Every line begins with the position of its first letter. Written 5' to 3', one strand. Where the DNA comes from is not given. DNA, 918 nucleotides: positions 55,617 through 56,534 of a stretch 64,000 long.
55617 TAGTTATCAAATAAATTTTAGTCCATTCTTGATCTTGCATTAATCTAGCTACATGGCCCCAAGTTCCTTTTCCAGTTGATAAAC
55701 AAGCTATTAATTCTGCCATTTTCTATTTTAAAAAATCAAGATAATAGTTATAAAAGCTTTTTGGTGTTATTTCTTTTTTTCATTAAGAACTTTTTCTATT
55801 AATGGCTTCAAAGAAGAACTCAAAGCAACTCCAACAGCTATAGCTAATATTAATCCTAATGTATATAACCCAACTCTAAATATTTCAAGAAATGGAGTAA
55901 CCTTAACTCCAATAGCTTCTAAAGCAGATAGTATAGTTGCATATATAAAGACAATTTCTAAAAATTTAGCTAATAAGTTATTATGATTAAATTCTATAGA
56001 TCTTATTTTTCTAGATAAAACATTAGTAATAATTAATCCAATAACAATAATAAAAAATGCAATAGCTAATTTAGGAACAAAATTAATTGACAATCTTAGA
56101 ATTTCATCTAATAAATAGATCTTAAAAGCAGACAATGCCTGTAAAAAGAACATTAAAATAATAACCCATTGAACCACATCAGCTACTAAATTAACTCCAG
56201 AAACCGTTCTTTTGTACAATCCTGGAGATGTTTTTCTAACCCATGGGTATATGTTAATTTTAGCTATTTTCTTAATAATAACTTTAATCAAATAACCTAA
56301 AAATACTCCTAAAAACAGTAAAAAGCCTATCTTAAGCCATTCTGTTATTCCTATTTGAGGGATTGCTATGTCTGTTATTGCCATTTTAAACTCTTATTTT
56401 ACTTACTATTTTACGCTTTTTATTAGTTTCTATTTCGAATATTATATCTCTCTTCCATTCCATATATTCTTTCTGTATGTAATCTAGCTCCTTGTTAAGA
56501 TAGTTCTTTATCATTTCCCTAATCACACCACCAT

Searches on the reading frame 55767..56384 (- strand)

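Call 67: search_protein_families(library=pfam, proteins=[window:55767-56384:-], max_evalue=0.1)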
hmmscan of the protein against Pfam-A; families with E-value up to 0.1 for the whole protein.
window:55767-56384:- (205 aa): 3 families
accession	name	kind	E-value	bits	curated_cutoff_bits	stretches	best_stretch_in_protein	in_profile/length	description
PF25392.1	MS_channel_TM1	-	0.00047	20.6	27.1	1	24-89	10-73/79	Mechanosensitive ion channel, transmembrane helix 1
PF05552.17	MS_channel_1st_1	-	0.0023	18.2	22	1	93-125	4-36/50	Mechanosensitive ion channel, conserved TM helix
PF22032.1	Hen1_N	-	0.084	12.9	27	0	50-126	133-207/222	Hen1 N-terminal domain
